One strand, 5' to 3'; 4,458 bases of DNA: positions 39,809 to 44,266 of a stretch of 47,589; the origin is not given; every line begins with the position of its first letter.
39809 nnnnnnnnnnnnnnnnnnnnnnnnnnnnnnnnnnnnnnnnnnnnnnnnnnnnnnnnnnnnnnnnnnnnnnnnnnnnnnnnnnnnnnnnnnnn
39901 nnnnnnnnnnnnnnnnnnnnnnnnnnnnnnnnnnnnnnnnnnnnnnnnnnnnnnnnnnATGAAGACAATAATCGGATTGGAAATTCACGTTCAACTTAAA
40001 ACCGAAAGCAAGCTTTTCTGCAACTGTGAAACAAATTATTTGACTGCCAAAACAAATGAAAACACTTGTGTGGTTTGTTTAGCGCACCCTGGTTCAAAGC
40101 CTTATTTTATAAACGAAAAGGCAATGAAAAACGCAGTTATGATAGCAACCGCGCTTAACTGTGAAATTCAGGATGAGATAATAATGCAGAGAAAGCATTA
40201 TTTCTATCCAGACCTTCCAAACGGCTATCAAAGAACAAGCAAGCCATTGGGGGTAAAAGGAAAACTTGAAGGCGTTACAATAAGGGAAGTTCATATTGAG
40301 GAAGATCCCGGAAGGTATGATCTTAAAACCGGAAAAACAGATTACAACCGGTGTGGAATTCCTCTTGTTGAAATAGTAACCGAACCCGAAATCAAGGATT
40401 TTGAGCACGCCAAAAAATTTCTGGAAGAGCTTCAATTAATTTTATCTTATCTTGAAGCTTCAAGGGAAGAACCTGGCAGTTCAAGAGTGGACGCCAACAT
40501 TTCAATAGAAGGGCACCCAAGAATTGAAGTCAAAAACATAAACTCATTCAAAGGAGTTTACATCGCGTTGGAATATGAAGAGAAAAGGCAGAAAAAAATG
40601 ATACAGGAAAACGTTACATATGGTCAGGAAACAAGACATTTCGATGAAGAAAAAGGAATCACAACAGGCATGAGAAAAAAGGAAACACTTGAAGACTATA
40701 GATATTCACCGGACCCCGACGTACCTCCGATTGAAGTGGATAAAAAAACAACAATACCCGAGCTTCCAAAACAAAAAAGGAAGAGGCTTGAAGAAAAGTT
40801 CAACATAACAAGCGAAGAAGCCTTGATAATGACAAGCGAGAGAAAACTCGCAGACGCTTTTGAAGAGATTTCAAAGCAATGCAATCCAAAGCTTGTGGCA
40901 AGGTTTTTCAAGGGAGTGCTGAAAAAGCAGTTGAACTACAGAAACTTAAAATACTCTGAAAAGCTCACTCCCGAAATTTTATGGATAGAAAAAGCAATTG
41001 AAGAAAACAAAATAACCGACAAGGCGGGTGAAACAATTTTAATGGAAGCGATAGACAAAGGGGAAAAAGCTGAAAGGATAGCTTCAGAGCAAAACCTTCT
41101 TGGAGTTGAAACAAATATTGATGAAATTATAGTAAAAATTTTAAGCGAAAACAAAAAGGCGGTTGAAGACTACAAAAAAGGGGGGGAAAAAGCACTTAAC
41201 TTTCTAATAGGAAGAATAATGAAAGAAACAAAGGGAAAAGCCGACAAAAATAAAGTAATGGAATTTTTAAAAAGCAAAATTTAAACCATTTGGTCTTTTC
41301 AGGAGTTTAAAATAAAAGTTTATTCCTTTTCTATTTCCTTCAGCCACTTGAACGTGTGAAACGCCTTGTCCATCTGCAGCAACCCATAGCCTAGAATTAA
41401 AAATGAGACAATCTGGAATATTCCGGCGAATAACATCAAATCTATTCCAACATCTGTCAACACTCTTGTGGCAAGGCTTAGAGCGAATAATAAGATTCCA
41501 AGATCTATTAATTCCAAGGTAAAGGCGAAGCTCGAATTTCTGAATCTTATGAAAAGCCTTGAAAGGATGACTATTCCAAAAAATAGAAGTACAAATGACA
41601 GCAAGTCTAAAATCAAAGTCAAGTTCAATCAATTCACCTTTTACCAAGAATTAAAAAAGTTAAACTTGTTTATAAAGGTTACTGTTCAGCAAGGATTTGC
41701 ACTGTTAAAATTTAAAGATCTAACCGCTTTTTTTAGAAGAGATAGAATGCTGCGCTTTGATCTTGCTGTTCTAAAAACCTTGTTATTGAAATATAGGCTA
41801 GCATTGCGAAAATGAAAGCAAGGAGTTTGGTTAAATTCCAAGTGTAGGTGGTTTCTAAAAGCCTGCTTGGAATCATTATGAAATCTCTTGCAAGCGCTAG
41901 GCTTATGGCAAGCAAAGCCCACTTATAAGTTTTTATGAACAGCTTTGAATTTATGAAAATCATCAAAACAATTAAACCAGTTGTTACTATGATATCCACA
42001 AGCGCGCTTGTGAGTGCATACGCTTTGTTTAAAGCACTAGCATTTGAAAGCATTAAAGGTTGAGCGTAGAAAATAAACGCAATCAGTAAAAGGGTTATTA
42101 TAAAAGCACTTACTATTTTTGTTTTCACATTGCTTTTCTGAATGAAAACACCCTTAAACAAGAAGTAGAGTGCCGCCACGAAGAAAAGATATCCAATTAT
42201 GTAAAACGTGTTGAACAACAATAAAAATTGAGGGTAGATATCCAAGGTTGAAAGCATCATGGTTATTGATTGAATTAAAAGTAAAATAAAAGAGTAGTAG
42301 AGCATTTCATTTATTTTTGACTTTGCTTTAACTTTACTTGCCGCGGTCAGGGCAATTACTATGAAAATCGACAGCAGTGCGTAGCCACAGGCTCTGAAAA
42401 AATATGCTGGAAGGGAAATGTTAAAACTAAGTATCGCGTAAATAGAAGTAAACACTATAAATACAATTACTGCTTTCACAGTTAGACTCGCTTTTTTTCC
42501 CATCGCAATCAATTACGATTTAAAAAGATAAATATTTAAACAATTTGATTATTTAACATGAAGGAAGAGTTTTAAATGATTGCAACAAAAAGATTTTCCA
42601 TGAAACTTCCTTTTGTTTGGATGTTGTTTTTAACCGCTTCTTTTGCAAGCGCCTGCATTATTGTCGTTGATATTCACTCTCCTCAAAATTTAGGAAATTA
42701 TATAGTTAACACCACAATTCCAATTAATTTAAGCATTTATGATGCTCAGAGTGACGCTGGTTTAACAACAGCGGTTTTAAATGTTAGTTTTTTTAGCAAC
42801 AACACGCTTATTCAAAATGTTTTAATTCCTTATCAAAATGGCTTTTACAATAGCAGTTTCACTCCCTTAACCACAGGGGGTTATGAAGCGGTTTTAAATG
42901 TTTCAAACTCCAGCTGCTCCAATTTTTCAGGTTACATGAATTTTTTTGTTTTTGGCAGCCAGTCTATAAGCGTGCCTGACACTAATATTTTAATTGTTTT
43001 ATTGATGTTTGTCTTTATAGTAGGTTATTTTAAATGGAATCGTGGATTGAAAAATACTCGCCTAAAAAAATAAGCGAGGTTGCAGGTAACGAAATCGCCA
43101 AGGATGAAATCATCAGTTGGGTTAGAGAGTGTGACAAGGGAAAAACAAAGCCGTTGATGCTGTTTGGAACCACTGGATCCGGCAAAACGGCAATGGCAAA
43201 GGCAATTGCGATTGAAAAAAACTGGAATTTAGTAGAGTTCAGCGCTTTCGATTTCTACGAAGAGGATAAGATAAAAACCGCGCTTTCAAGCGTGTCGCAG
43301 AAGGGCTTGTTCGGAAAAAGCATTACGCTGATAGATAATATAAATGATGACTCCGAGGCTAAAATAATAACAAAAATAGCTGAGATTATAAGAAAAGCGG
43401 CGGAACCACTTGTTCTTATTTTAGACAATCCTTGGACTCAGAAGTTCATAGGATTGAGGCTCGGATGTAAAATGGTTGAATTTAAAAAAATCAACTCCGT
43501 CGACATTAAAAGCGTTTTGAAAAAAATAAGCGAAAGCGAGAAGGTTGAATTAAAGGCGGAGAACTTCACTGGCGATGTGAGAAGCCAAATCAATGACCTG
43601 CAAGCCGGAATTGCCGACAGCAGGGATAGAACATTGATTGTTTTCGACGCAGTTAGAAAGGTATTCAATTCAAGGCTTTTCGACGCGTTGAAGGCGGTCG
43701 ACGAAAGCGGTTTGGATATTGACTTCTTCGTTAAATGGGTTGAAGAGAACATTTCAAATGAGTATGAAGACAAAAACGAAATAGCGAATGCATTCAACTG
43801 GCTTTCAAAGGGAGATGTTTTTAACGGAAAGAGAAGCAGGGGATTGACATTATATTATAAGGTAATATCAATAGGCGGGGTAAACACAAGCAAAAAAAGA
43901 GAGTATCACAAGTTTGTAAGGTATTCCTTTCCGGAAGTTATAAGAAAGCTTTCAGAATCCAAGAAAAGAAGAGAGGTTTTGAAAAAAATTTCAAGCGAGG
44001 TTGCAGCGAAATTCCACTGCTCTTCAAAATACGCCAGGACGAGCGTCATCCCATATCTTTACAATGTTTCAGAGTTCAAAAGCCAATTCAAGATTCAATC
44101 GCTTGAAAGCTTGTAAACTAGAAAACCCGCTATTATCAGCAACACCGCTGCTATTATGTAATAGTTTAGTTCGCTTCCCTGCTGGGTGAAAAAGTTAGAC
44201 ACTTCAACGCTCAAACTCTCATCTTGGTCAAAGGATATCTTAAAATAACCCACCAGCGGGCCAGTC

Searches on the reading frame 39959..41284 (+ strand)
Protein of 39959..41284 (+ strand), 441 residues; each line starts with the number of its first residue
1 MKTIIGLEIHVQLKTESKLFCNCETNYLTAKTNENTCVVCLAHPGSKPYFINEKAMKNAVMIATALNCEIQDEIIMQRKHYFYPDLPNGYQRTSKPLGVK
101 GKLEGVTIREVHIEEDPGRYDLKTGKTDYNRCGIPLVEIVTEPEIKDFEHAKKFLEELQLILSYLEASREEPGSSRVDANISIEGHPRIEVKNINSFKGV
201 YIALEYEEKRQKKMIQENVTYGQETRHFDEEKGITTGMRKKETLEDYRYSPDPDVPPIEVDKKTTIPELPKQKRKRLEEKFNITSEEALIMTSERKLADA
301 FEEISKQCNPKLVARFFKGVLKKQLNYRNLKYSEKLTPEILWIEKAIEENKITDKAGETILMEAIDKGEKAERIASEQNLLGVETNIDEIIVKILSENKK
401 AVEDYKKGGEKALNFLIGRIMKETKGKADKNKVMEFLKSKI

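Call 57: search_protein_families(library=pfam, proteins=[window:39959-41284:+], max_evalue=0.0001)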
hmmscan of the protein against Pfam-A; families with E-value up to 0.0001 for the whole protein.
window:39959-41284:+ (441 aa): 2 families
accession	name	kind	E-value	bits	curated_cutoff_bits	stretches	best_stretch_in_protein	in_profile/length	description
PF02934.20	GatB_N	-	2.2e-89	299.8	23.4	1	4-264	2-275/277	GatB/GatE catalytic domain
PF02637.23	GatB_Yqey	-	1.4e-29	103.3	27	1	299-441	1-148/148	GatB domain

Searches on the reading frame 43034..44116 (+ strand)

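Call 58: search_protein_families(library=pfam, proteins=[window:43034-44116:+], max_evalue=0.0001)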
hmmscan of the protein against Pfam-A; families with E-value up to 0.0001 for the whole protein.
window:43034-44116:+ (360 aa): 1 family
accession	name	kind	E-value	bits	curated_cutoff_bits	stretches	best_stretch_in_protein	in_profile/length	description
PF00004.35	AAA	-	5.6e-07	30.5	21.2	1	41-104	1-67/131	ATPase family associated with various cellular activities (AAA)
